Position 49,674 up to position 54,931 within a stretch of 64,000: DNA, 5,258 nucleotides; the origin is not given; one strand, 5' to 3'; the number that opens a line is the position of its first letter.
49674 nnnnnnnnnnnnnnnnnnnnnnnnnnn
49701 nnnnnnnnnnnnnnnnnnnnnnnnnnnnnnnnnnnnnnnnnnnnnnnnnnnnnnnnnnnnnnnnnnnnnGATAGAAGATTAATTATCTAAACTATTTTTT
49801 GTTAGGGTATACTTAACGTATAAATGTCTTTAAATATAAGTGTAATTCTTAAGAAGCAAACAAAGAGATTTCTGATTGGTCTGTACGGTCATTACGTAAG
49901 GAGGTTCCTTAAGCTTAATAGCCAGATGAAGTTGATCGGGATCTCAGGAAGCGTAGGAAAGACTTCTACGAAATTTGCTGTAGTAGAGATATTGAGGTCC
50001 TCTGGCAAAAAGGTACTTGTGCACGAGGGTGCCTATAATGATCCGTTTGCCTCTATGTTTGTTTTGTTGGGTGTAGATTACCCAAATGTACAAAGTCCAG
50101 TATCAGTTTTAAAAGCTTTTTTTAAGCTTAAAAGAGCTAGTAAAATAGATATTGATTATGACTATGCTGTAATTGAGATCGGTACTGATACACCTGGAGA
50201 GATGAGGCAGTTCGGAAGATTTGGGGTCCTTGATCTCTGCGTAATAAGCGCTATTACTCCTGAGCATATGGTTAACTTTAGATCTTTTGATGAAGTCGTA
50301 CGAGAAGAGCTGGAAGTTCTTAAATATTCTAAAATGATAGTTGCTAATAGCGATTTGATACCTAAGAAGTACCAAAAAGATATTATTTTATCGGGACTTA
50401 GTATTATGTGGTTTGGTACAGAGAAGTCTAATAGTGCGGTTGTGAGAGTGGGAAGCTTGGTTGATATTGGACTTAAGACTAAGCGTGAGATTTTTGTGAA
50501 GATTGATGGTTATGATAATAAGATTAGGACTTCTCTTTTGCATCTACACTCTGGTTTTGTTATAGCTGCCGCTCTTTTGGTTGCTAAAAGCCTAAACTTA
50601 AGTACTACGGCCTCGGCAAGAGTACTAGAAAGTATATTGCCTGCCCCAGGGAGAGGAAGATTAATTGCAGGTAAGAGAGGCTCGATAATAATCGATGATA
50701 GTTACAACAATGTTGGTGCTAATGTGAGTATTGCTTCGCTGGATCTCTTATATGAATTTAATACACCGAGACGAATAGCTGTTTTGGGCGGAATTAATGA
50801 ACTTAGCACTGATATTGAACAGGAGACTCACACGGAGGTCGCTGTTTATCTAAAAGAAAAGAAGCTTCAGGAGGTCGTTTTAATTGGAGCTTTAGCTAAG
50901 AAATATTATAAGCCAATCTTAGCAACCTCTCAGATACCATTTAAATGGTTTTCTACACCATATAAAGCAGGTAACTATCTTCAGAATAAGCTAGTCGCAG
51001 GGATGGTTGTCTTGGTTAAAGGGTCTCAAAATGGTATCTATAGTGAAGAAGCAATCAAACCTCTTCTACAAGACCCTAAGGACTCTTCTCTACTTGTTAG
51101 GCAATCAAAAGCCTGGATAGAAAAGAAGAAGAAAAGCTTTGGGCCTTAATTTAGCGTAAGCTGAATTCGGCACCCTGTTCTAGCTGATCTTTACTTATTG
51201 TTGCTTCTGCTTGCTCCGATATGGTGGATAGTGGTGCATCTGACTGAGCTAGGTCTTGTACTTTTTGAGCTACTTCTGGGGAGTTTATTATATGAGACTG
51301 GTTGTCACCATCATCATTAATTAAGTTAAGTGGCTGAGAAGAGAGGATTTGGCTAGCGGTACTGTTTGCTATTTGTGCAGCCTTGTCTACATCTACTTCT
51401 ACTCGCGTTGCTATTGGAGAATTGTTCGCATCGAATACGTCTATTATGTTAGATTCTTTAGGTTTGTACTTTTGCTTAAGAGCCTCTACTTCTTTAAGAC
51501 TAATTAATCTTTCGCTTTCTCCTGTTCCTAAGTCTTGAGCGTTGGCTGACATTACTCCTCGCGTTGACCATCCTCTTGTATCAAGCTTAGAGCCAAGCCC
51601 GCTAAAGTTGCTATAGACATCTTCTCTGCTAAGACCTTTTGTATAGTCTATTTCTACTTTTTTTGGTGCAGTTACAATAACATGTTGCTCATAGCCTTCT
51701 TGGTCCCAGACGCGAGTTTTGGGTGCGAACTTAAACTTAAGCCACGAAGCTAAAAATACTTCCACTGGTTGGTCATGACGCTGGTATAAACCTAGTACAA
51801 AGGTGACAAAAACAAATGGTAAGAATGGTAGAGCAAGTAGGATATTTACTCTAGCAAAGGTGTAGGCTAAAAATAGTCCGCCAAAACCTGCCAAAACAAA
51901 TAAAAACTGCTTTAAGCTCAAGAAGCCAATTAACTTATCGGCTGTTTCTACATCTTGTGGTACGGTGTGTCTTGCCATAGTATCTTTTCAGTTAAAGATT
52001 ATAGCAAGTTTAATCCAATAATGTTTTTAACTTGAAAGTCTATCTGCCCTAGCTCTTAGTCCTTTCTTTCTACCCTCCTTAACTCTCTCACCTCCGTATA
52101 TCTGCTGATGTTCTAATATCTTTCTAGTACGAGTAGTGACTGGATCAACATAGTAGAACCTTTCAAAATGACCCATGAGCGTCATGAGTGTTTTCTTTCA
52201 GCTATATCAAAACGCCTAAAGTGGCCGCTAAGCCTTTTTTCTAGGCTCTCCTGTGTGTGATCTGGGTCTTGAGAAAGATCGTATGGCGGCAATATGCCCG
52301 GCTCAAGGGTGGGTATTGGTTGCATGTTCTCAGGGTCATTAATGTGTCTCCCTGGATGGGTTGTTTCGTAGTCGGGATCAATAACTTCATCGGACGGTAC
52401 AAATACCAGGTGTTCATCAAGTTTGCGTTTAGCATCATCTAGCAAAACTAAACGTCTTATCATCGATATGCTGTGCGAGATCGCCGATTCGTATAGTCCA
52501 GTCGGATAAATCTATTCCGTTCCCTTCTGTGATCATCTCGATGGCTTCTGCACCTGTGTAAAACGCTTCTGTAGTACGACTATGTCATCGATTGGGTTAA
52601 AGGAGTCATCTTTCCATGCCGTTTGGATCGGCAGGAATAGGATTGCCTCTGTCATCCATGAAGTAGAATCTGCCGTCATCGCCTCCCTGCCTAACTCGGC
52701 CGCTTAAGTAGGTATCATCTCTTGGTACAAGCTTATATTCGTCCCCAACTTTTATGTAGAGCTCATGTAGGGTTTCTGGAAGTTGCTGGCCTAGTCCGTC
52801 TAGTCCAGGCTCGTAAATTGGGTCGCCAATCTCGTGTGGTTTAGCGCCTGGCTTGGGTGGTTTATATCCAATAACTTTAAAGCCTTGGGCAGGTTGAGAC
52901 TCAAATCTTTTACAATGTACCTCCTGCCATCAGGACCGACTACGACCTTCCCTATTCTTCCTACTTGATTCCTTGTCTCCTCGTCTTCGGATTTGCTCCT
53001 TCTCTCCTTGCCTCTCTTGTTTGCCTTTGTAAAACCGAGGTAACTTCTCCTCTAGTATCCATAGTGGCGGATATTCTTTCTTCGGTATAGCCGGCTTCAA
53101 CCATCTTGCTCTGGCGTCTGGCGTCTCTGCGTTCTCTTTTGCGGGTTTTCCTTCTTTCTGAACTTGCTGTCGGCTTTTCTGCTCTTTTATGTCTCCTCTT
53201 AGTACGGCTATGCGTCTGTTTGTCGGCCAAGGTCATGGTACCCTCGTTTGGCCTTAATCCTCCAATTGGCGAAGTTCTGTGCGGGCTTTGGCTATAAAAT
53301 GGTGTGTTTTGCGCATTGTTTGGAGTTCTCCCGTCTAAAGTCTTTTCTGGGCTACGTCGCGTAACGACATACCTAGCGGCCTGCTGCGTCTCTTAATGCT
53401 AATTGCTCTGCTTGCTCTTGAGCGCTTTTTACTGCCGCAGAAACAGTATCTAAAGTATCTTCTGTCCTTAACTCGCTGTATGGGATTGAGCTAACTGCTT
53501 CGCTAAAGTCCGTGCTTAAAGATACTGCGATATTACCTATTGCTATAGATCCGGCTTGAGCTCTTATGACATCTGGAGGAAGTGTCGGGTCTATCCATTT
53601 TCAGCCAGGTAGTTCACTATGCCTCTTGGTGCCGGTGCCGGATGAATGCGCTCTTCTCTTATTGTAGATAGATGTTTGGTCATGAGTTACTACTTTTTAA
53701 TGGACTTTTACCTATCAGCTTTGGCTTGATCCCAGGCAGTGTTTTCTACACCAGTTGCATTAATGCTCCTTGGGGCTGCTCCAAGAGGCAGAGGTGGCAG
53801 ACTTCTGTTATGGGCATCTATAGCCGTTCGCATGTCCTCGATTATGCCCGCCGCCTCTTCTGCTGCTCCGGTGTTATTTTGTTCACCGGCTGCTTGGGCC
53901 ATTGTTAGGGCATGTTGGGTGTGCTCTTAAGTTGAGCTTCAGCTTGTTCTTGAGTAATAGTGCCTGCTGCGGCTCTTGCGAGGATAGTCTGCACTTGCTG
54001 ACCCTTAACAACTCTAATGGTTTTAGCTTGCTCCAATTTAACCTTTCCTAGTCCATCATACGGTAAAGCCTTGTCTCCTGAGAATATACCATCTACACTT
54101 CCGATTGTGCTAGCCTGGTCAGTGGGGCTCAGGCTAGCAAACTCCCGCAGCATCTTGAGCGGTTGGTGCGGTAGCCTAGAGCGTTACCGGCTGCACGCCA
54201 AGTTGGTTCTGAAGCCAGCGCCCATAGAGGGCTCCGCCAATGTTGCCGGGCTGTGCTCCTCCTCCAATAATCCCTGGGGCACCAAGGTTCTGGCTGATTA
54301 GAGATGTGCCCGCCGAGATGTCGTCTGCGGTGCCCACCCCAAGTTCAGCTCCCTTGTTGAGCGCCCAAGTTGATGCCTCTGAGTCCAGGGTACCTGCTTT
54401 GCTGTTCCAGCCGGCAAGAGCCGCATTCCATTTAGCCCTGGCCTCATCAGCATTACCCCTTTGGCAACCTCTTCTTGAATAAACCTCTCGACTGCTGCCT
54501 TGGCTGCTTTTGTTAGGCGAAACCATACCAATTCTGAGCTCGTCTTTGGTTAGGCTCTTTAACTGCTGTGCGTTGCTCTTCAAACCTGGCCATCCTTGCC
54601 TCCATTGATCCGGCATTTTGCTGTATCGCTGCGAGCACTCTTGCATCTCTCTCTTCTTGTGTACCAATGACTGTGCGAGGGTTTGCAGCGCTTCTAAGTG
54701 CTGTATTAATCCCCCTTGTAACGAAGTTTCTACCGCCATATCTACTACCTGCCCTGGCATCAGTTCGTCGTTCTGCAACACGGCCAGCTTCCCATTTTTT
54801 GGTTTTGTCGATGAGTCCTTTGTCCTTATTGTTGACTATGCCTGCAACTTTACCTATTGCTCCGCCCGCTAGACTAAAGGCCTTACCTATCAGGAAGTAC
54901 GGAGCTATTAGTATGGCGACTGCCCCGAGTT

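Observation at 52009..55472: GC-rich island inside the T4SS-like locus with a very high density of reading-frame breaks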

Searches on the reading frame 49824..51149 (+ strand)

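Call 71: search_protein_families(library=pfam, proteins=[window:49824-51149:+], max_evalue=0.001)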
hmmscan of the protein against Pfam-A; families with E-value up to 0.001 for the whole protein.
window:49824-51149:+ (441 aa): 2 families
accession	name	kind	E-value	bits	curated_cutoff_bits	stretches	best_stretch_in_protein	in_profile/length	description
PF08245.18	Mur_ligase_M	-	1.1e-11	45.5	24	1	40-239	1-185/200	Mur ligase middle domain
PF02875.26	Mur_ligase_C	-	8.2e-06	27.1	28.4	1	276-401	1-126/127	Mur ligase, glutamate ligase domain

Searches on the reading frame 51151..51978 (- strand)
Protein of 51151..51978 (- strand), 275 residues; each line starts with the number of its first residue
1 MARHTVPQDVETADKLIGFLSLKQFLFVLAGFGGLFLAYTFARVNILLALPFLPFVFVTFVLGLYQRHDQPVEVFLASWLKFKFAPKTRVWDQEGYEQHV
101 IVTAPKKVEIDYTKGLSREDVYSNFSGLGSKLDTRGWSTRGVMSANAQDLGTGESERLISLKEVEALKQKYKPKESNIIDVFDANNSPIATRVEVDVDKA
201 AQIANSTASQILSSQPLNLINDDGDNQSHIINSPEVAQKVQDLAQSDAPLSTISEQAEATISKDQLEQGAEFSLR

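Call 6: search_protein_families(library=pfam, proteins=[window:51151-51978:-], max_evalue=0.01)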
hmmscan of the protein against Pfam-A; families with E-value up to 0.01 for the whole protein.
window:51151-51978:- (275 aa): 1 family
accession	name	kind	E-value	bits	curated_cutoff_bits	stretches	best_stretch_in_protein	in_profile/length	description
PF12666.12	PrgI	-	3.6e-13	50.3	27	1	6-91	2-91/91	PrgI family protein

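Call 26: list_cluster_members(proteins=[P0001, window:51151-51978:-, window:54176-54781:-, window:52182-52463:-, window:52961-53236:-, window:52027-52185:-, window:53905-54153:-])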
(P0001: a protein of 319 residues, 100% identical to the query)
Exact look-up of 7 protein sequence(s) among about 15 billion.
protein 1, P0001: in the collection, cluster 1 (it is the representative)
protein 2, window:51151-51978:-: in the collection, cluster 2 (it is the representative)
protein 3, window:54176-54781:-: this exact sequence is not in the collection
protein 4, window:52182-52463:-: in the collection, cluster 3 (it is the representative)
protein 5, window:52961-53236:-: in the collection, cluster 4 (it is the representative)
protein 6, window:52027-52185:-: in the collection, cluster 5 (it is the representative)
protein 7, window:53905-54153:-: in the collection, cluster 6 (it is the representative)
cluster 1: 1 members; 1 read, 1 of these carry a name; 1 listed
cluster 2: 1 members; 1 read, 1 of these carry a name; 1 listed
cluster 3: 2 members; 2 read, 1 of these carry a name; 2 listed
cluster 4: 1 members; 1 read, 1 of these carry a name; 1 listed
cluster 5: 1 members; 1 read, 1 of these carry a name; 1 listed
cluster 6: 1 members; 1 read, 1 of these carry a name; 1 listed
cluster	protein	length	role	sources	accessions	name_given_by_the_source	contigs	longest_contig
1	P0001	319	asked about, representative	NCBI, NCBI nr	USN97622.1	MAG: type IV secretion system protein [Candidatus Nomurabacteria bacterium]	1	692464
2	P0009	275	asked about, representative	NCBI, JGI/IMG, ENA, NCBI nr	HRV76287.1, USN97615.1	MAG: PrgI family protein [Candidatus Nomurabacteria bacterium]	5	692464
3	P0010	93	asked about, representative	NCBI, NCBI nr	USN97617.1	MAG: hypothetical protein H6799_00760 [Candidatus Nomurabacteria bacterium]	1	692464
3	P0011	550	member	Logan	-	-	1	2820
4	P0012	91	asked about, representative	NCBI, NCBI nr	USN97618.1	MAG: hypothetical protein H6799_00765 [Candidatus Nomurabacteria bacterium]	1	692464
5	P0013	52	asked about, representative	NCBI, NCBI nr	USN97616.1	MAG: hypothetical protein H6799_00755 [Candidatus Nomurabacteria bacterium]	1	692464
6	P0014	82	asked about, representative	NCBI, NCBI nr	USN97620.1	MAG: hypothetical protein H6799_00775 [Candidatus Nomurabacteria bacterium]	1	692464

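Call 43: search_protein_families(library=pfam, proteins=[P0011, L007:2-1096:+], max_evalue=0.1)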
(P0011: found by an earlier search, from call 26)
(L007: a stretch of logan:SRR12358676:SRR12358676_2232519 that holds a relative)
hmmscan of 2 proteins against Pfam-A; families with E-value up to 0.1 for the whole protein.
P0011 (550 aa): 0 families

L007:2-1096:+ (364 aa): 1 family
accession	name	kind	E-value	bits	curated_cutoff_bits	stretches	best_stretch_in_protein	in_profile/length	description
PF10925.13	DUF2680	-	0.033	14.8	25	1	265-299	20-54/57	Protein of unknown function (DUF2680)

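Call 44: find_encoding_contigs(protein=window:51151-51978:-, flank=10000, max_places=10)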
Protein window:51151-51978:- (275 aa): 7 contigs read that carry it; 5 places shown.
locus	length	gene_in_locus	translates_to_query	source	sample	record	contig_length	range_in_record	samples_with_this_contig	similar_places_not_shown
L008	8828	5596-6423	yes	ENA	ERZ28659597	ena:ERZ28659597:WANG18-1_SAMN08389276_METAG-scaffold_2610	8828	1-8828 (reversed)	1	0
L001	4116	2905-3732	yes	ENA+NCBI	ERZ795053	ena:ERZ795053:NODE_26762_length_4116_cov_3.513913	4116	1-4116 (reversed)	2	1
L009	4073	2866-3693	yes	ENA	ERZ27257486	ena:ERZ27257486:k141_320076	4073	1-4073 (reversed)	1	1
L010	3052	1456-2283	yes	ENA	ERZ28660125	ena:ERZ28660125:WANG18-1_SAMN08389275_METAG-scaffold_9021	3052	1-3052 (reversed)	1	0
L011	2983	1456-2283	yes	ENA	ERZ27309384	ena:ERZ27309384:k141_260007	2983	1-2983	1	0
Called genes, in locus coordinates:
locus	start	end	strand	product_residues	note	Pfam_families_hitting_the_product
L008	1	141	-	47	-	?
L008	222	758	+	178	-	-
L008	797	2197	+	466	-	-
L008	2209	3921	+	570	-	PF19590:TrbL_3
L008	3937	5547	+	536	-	-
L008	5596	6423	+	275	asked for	PF12666:PrgI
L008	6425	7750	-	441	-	PF08245:Mur_ligase_M, PF02875:Mur_ligase_C (weak)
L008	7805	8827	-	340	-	?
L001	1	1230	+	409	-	?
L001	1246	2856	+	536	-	-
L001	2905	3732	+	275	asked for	PF12666:PrgI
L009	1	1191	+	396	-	?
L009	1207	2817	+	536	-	-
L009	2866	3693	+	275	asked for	PF12666:PrgI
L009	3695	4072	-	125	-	?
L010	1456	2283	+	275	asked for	PF12666:PrgI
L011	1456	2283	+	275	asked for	PF12666:PrgI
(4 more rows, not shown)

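Call 56: search_protein_families(library=ncbifam, proteins=[P0011, P0016, P0015, P0017], max_evalue=0.01)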
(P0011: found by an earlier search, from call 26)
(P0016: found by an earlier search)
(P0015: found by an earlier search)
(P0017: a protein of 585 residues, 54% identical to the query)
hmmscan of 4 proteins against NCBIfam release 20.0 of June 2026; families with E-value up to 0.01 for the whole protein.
P0011 (550 aa): 0 families

P0016 (536 aa): 0 families

P0015 (570 aa): 0 families

P0017 (585 aa): 1 family
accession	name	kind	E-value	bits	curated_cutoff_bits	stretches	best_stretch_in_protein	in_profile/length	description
NF046089.1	CD3337_EF1877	subfamily_domain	0.0058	15.5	120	1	82-189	303-409/450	CD3337/EF1877 family mobilome membrane protein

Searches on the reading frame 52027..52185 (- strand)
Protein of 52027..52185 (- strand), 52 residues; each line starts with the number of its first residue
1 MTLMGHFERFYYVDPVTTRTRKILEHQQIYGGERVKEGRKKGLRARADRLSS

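Call 43: search_protein_families(library=pfam, proteins=[P0011, L007:2-1096:+], max_evalue=0.1)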
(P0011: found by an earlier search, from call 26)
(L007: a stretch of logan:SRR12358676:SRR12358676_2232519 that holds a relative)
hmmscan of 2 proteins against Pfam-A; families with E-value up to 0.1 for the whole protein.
P0011 (550 aa): 0 families

L007:2-1096:+ (364 aa): 1 family
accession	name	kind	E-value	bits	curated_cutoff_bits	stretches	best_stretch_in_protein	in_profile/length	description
PF10925.13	DUF2680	-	0.033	14.8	25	1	265-299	20-54/57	Protein of unknown function (DUF2680)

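Call 56: search_protein_families(library=ncbifam, proteins=[P0011, P0016, P0015, P0017], max_evalue=0.01)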
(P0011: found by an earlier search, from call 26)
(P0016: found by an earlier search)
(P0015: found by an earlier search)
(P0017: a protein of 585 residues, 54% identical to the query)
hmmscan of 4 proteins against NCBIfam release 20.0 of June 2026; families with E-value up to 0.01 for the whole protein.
P0011 (550 aa): 0 families

P0016 (536 aa): 0 families

P0015 (570 aa): 0 families

P0017 (585 aa): 1 family
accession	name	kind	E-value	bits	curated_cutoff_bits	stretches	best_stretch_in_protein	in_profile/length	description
NF046089.1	CD3337_EF1877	subfamily_domain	0.0058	15.5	120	1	82-189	303-409/450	CD3337/EF1877 family mobilome membrane protein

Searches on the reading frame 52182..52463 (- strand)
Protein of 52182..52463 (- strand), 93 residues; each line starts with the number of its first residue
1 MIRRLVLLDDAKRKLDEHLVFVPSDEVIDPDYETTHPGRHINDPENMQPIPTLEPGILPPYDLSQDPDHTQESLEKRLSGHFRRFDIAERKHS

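Call 43: search_protein_families(library=pfam, proteins=[P0011, L007:2-1096:+], max_evalue=0.1)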
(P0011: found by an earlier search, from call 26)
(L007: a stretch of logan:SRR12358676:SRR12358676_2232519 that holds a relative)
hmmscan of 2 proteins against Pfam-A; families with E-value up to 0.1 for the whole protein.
P0011 (550 aa): 0 families

L007:2-1096:+ (364 aa): 1 family
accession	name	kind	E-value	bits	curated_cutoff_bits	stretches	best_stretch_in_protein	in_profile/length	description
PF10925.13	DUF2680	-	0.033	14.8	25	1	265-299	20-54/57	Protein of unknown function (DUF2680)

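Call 56: search_protein_families(library=ncbifam, proteins=[P0011, P0016, P0015, P0017], max_evalue=0.01)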
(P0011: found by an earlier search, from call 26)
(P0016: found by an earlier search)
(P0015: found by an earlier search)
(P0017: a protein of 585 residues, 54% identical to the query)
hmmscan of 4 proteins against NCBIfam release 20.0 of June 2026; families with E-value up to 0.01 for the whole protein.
P0011 (550 aa): 0 families

P0016 (536 aa): 0 families

P0015 (570 aa): 0 families

P0017 (585 aa): 1 family
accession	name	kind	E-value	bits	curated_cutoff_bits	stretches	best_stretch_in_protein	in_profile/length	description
NF046089.1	CD3337_EF1877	subfamily_domain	0.0058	15.5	120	1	82-189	303-409/450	CD3337/EF1877 family mobilome membrane protein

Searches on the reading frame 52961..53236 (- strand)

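Call 43: search_protein_families(library=pfam, proteins=[P0011, L007:2-1096:+], max_evalue=0.1)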
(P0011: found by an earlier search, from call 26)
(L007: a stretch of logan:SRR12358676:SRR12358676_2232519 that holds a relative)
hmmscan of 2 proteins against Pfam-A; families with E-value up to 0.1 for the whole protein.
P0011 (550 aa): 0 families

L007:2-1096:+ (364 aa): 1 family
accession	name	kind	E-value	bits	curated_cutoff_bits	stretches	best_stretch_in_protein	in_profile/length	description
PF10925.13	DUF2680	-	0.033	14.8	25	1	265-299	20-54/57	Protein of unknown function (DUF2680)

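Call 56: search_protein_families(library=ncbifam, proteins=[P0011, P0016, P0015, P0017], max_evalue=0.01)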
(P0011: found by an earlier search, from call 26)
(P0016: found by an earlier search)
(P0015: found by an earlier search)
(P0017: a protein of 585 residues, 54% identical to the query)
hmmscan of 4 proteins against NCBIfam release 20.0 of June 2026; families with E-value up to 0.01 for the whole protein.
P0011 (550 aa): 0 families

P0016 (536 aa): 0 families

P0015 (570 aa): 0 families

P0017 (585 aa): 1 family
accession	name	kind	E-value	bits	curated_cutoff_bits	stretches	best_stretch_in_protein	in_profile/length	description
NF046089.1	CD3337_EF1877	subfamily_domain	0.0058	15.5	120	1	82-189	303-409/450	CD3337/EF1877 family mobilome membrane protein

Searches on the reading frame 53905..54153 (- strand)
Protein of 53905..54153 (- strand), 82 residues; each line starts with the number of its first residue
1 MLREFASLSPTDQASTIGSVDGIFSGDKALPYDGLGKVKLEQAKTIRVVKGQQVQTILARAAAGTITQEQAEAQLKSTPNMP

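Call 43: search_protein_families(library=pfam, proteins=[P0011, L007:2-1096:+], max_evalue=0.1)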
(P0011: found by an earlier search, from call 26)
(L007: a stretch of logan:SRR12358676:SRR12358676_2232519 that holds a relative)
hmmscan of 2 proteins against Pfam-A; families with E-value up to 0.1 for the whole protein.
P0011 (550 aa): 0 families

L007:2-1096:+ (364 aa): 1 family
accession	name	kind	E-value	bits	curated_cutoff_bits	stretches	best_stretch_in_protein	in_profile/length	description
PF10925.13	DUF2680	-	0.033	14.8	25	1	265-299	20-54/57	Protein of unknown function (DUF2680)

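Call 56: search_protein_families(library=ncbifam, proteins=[P0011, P0016, P0015, P0017], max_evalue=0.01)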
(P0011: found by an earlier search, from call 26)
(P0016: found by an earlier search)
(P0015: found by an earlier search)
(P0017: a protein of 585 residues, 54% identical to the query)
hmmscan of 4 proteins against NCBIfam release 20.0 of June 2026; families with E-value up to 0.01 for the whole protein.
P0011 (550 aa): 0 families

P0016 (536 aa): 0 families

P0015 (570 aa): 0 families

P0017 (585 aa): 1 family
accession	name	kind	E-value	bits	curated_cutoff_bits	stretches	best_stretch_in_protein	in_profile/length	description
NF046089.1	CD3337_EF1877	subfamily_domain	0.0058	15.5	120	1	82-189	303-409/450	CD3337/EF1877 family mobilome membrane protein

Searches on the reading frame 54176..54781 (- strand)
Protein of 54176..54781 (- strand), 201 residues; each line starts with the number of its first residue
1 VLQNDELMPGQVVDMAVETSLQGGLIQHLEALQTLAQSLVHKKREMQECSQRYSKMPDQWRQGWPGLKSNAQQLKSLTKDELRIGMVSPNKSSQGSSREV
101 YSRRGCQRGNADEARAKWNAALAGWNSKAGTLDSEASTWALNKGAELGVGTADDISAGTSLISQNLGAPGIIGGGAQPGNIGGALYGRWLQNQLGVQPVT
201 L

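Call 43: search_protein_families(library=pfam, proteins=[P0011, L007:2-1096:+], max_evalue=0.1)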
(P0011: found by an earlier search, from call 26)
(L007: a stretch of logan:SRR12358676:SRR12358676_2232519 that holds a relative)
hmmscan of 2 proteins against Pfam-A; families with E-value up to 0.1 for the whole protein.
P0011 (550 aa): 0 families

L007:2-1096:+ (364 aa): 1 family
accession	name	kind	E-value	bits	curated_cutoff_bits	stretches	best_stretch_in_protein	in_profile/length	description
PF10925.13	DUF2680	-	0.033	14.8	25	1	265-299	20-54/57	Protein of unknown function (DUF2680)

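Call 56: search_protein_families(library=ncbifam, proteins=[P0011, P0016, P0015, P0017], max_evalue=0.01)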
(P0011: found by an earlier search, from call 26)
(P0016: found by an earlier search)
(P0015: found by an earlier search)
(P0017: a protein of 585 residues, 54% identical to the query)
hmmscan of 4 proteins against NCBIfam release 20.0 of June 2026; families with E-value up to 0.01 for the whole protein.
P0011 (550 aa): 0 families

P0016 (536 aa): 0 families

P0015 (570 aa): 0 families

P0017 (585 aa): 1 family
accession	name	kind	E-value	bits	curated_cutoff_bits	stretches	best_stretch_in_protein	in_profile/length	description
NF046089.1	CD3337_EF1877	subfamily_domain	0.0058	15.5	120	1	82-189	303-409/450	CD3337/EF1877 family mobilome membrane protein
